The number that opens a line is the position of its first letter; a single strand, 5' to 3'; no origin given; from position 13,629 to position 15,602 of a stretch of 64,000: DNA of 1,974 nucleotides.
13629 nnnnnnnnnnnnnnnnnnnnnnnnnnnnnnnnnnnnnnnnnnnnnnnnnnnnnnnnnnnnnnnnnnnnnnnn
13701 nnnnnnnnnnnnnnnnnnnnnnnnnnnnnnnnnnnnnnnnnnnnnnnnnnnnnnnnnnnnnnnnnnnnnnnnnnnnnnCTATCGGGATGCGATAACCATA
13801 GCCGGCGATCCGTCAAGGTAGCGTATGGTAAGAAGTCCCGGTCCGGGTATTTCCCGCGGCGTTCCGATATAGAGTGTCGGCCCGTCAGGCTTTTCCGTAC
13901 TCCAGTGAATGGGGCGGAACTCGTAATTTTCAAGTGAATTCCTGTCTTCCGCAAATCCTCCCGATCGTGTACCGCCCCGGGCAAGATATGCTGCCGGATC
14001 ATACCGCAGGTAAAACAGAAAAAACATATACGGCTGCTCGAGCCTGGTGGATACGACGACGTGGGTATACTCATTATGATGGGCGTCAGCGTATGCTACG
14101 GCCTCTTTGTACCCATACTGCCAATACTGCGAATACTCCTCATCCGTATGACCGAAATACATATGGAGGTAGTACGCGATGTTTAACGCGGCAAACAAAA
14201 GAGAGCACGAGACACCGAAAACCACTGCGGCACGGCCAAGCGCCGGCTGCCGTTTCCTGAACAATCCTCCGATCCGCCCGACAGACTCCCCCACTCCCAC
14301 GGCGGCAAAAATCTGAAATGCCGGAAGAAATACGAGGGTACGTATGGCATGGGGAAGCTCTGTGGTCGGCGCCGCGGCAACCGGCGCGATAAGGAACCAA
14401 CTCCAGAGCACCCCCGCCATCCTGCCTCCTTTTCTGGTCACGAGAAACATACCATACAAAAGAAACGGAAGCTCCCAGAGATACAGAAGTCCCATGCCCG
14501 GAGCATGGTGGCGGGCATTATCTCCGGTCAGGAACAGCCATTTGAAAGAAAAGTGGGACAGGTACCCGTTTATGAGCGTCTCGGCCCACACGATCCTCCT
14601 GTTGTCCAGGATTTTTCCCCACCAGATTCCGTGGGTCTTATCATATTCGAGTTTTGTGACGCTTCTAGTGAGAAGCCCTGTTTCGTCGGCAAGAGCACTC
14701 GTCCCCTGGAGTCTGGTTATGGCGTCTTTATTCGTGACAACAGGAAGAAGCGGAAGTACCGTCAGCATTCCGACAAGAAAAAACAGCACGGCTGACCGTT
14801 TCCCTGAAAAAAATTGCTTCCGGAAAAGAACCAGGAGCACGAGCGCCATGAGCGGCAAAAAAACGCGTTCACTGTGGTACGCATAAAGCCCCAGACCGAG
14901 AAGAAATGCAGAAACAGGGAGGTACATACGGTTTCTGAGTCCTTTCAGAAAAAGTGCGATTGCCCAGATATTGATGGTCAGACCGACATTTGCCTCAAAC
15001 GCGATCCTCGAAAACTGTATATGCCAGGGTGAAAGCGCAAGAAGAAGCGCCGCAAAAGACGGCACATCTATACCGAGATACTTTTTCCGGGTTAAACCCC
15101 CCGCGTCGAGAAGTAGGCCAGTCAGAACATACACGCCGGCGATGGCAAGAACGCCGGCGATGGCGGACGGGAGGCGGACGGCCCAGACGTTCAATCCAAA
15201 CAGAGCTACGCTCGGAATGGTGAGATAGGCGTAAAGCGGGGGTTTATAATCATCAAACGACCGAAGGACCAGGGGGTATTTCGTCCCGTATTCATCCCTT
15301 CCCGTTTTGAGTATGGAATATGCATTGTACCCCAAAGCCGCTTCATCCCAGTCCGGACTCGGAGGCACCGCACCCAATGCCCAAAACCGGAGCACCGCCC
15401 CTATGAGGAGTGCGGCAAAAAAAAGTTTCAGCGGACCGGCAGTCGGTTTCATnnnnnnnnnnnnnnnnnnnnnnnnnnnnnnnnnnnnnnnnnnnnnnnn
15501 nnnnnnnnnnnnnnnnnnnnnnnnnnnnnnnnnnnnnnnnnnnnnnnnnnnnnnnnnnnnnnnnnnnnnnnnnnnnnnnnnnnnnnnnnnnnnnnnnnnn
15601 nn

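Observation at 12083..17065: Near-tandem triplet of GT39/PMT_2-like genes, plus a fourth on the opposite strand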

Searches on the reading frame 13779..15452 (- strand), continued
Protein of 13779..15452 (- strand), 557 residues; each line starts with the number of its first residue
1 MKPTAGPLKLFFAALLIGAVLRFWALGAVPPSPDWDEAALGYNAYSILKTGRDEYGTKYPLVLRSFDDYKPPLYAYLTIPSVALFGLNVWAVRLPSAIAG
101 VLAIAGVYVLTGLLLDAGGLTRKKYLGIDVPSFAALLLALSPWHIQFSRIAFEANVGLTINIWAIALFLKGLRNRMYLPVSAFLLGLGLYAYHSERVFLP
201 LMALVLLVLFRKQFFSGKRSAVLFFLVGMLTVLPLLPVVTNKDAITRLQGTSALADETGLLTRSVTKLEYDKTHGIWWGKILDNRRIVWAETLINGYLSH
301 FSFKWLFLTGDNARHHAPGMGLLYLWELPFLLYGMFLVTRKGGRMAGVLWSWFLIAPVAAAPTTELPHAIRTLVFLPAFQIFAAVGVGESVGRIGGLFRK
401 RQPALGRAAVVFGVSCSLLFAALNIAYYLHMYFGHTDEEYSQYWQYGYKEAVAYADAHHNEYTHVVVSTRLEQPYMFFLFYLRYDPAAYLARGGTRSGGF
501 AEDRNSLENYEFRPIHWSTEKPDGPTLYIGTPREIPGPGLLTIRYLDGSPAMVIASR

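Call 32: find_related_loci(query=A1, collection=genome_contigs, flank=10000)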
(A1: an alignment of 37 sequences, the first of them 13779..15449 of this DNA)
Query A1 (556 aa) in genome_contigs; peptide patterns used: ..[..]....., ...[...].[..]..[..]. (x = any residue, [..] = any of these).
600 stretches matched a pattern (row limit reached: there are more); 585 encode a relative of the query (tblastn E <= 1e-3); the best 80 are kept; 80 distinct loci.
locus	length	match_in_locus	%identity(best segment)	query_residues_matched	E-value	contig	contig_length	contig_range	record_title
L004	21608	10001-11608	62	16-556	0e+0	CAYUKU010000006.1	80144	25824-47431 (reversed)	MAG TPA_asm: uncultured Gammaproteobacteria bacterium isolate binchicken_co58_53 genome assembly, contig: NODE_235_lengt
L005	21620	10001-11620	58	14-556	0e+0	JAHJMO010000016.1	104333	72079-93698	MAG: Patescibacteria group bacterium isolate Old_saline.mb.45 Old_saline.mb.45_k141_431564, whole genome shotgun sequenc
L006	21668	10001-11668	59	4-555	0e+0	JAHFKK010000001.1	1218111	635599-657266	MAG: Candidatus Gottesmanbacteria bacterium isolate nzgw408 NODE_1_length_1218112_cov_6.992134, whole genome shotgun seq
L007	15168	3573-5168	57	9-555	0e+0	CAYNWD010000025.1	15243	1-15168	MAG TPA_asm: uncultured Gammaproteobacteria bacterium isolate binchicken_co38_90 genome assembly, contig: NODE_8234_leng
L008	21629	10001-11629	58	16-555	0e+0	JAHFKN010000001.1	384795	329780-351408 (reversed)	MAG: Candidatus Gottesmanbacteria bacterium isolate nzgw410 NODE_16_length_384796_cov_19.669238, whole genome shotgun se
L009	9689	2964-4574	58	12-555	0e+0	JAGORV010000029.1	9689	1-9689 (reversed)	Candidatus Woesebacteria bacterium isolate Gw_Eff_bin_29 Gw_Eff_18762_length_9689_cov_6.793976, whole genome shotgun seq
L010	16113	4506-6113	55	8-554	0e+0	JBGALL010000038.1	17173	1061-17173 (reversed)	MAG: Candidatus Woesebacteria bacterium isolate MAG_MBR_H10.109 MBRH10-109_opera_contig_11300, whole genome shotgun sequ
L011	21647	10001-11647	56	9-555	0e+0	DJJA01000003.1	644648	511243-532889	MAG TPA_asm: Candidatus Gottesmanbacteria bacterium UBA6580 UBA6580_contig_80, whole genome shotgun sequence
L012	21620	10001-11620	60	19-555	0e+0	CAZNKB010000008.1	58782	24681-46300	MAG TPA_asm: uncultured Gammaproteobacteria bacterium isolate SRP173033_co3_60 genome assembly, contig: NODE_464_length_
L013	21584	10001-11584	57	14-555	0e+0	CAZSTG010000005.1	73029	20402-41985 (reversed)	MAG TPA_asm: uncultured Gammaproteobacteria bacterium isolate SRP294416_co1_745 genome assembly, contig: NODE_429_length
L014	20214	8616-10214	56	12-555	0e+0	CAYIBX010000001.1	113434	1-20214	MAG TPA_asm: uncultured Gammaproteobacteria bacterium isolate ERP119705_co18_370 genome assembly, contig: NODE_77_length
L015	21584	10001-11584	56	14-555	0e+0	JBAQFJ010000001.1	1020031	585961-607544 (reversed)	MAG: Microgenomates group bacterium isolate MFD12003_ilm_asm_bin4 k127_26405, whole genome shotgun sequence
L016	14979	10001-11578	56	14-556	0e+0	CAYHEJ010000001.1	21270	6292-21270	MAG TPA_asm: uncultured Gammaproteobacteria bacterium isolate ERP119705_co10_156 genome assembly, contig: NODE_2077_leng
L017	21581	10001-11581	56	7-556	0e+0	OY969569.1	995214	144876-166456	MAG: Candidatus Gottesmanbacteria bacterium isolate MFD03899.bin.c.1 genome assembly, chromosome: 1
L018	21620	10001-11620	55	9-556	0e+0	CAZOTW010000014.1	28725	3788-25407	MAG TPA_asm: uncultured Gammaproteobacteria bacterium isolate SRP080215_co1_129 genome assembly, contig: NODE_618_length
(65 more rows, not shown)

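Call 33: predict_structure(alignment_id=A1)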
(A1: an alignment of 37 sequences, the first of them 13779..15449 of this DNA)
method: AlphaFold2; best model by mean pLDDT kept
length: 556 residues; sequences in the alignment: 37
mean_pLDDT: 82.7   pTM: 0.86
mean pLDDT of the five models: 82.7, 81.8, 81.7, 81.5, 80.7
residues with pLDDT >= 90: 244; 70-90: 207; 50-70: 79; < 50: 26
segments of 3 or more residues with pLDDT < 50: 63-68, 244-253, 255-257, 497-500
pLDDT, mean of each block of 10 residues (from residue 1): 74 96 86 85 92 75 49 90 95 94 97 90 71 95 73 88 98 96 92 84 97 95 96 74 45 50 62 71 67 82 77 65 91 95 95 85 58 88 92 77 81 91 91 81 84 91 86 86 91 58 72 89 89 85 88 88
secondary structure, 60 per line:
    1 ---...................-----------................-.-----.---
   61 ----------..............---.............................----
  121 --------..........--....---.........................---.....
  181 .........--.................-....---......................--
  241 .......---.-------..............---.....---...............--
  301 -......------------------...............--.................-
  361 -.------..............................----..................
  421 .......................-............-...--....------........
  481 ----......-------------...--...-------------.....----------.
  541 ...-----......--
elements in order: H4-22 H34-49 H71-84 H88-116 H129-138 H141-144 H148-172 H176-189 H192-208 H210-213 H217-238 H241-247 H259-272 H276-280 H284-298 H302-307 H326-340 H343-359 H369-398 H403-443 H445-456 E463-466 H473-480 H485-490 E504-506 E509-511 E525-529 E540-543 E549-554

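Call 40: search_protein_families(library=pfam, alignment_id=A1, max_evalue=0.1)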
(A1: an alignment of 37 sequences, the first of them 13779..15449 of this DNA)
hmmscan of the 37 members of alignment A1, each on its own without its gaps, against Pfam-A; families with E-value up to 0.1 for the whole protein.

A. member 1, window:13779-15449:- (556 aa): 1 family
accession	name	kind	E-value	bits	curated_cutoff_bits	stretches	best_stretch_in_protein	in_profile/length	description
PF13231.12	PMT_2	-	6.4e-10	39.9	26.1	1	69-235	2-158/160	Dolichyl-phosphate-mannose-protein mannosyltransferase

B. families by the number of members that match (of 37 scanned): 8 families
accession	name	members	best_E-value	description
PF13231.12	PMT_2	37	1.3e-15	Dolichyl-phosphate-mannose-protein mannosyltransferase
PF03779.20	SPW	6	0.0071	SPW repeat domain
PF02366.24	PMT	5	8.6e-05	Dolichyl-phosphate-mannose-protein mannosyltransferase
PF15348.11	GEMIN8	2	0.054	Gemini of Cajal bodies-associated protein 8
PF09933.14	DUF2165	1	0.002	Predicted small integral membrane protein (DUF2165)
PF20176.3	DUF6541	1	0.0024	Family of unknown function (DUF6541)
PF14012.11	DUF4229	1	0.021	Protein of unknown function (DUF4229)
PF02109.21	DAD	1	0.048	DAD family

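Call 52: fold_search(model_id=the predicted structure, library=pdb)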
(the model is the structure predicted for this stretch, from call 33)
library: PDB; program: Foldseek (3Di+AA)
matches with E <= 10: 423; with E <= 0.001: 21
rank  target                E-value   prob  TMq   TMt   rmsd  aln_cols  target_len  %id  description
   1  5ezm                  2.6e-09  1.00  0.51  0.52  12.1       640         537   15  Crystal Structure of ArnT from Cupriavidus metallidurans in the apo state (released 2016-02-17)
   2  7e9s_A                8.1e-09  1.00  0.47  0.33  12.8       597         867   14  Archaeal oligosaccharyltransferase AglB from Archaeoglobus fulgidus in complex with an inhibitory peptide and a dolich (released 2021-09-08)
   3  5f15                  8.5e-09  1.00  0.51  0.52  12.4       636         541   16  Crystal Structure of ArnT from Cupriavidus metallidurans bound to Undecaprenyl phosphate (released 2016-02-17)
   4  8agc_A                1.2e-08  1.00  0.49  0.40  13.0       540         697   13  Structure of yeast oligosaccharylransferase complex with lipid-linked oligosaccharide and non-acceptor peptide bound (released 2022-12-07)
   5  5gmy_A                1.3e-08  1.00  0.49  0.34  12.2       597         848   14  Crystal structure of the Archaeoglobus fulgidus oligosaccharyltransferase (O29867_ARCFU) tethered with an acceptor pep (released 2017-02-01)
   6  3wak                  2.2e-08  1.00  0.47  0.32  13.2       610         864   14  Crystal structure of the Archaeoglobus fulgidus oligosaccharyltransferase (O29867_ARCFU) in the apo form (released 2013-10-30)
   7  8age_A                3.6e-08  1.00  0.50  0.44  10.9       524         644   13  Structure of yeast oligosaccharylransferase complex with acceptor peptide bound (released 2022-12-07)
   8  8b6l_I                4.2e-08  1.00  0.52  0.43  12.7       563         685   13  Subtomogram average of the human Sec61-TRAP-OSTA-translocon (released 2022-12-07)
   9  7oci_F                4.8e-08  1.00  0.51  0.45  11.0       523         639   12  Cryo-EM structure of yeast Ost6p containing oligosaccharyltransferase complex (released 2022-02-16)
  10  9n9j_I                1.3e-07  1.00  0.52  0.43  12.9       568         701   12  Structure of a GRP94 folding intermediate engaged with a CCDC134- and FKBP11-bound secretory translocon (released 2025-11-19)
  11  3waj                  2.9e-07  1.00  0.45  0.33  12.8       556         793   14  Crystal structure of the Archaeoglobus fulgidus oligosaccharyltransferase (O29867_ARCFU) complex with Zn and sulfate (released 2013-10-30)
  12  6ezn_F                3.2e-07  1.00  0.49  0.43  12.7       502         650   13  Cryo-EM structure of the yeast oligosaccharyltransferase (OST) complex (released 2018-01-17)
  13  6s7o_A                3.6e-07  1.00  0.51  0.44  12.8       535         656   11  Cryo-EM structure of human oligosaccharyltransferase complex OST-A (released 2019-12-18)
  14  6s7t_A                3.9e-07  1.00  0.49  0.40  12.9       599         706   11  Cryo-EM structure of human oligosaccharyltransferase complex OST-B (released 2019-12-18)
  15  8agb_A                1.1e-06  1.00  0.51  0.45  10.9       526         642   13  Structure of yeast oligosaccharylransferase complex with lipid-linked oligosaccharide bound (released 2022-12-07)
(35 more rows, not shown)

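Call 71: search_protein_representatives(alignment_id=A1)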
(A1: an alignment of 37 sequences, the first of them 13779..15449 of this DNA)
Query: 37 sequences, 554 profile positions. Proteins with E-value up to 0.001 (for the whole library): 21300; up to 1e-10: 12730; up to 1e-30: 5467. The best 150 are listed.
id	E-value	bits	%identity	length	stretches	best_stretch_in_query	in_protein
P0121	1.7e-249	845.6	-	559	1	1-554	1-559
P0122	1.3e-203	694.2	-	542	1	5-547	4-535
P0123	9.2e-198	674.9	-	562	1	11-552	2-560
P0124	2.3e-191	653.8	-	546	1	5-552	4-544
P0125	2.0e-190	650.6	-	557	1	1-552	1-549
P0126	6.0e-189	645.8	-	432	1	125-552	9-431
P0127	1.1e-186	638.3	-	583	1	6-552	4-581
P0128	8.6e-184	628.8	-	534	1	7-552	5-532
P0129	9.6e-179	612.1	-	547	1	5-552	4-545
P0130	4.2e-177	606.7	-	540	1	4-553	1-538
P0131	3.8e-176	603.5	-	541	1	7-552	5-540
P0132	4.4e-175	600.0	-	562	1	15-552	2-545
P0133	9.9e-174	595.5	-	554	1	2-552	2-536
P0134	1.5e-170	585.0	-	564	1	5-552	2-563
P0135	2.9e-170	584.1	-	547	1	7-551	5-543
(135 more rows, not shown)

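Call 75: find_encoding_contigs(protein=P0001, flank=10000, max_places=2)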
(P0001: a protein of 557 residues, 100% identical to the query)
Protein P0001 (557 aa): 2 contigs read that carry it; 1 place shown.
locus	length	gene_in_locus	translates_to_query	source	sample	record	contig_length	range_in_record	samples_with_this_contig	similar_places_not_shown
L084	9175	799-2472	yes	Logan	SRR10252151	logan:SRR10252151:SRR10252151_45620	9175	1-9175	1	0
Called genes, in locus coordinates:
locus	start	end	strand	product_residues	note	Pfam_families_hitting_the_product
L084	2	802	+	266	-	?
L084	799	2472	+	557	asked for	PF13231:PMT_2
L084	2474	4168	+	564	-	PF13231:PMT_2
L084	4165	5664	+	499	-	-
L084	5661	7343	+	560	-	-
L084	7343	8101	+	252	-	PF00535:Glycos_transf_2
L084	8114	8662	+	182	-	-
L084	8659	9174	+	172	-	?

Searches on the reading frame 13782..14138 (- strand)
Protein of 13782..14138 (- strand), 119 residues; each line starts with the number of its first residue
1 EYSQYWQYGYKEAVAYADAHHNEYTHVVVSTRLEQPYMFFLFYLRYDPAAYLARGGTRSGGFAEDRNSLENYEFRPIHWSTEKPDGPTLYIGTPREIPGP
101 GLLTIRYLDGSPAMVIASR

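Call 68: predict_structure(alignment_id=A2)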
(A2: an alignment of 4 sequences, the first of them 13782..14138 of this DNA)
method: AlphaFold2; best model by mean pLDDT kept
length: 119 residues; sequences in the alignment: 4
mean_pLDDT: 62.6   pTM: 0.60
mean pLDDT of the five models: 62.6, 42.4, 41.9, 41.4, 40.0
residues with pLDDT >= 90: 0; 70-90: 43; 50-70: 56; < 50: 20
segments of 3 or more residues with pLDDT < 50: 1-3, 44-46, 59-70
pLDDT, mean of each block of 10 residues (from residue 1): 59 73 69 54 52 53 41 64 71 72 72 71
secondary structure, 60 per line:
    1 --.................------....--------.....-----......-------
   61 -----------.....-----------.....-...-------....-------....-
elements in order: H3-19 E26-29 E38-42 H48-53 E72-76 E88-92 E104-107 E115-118
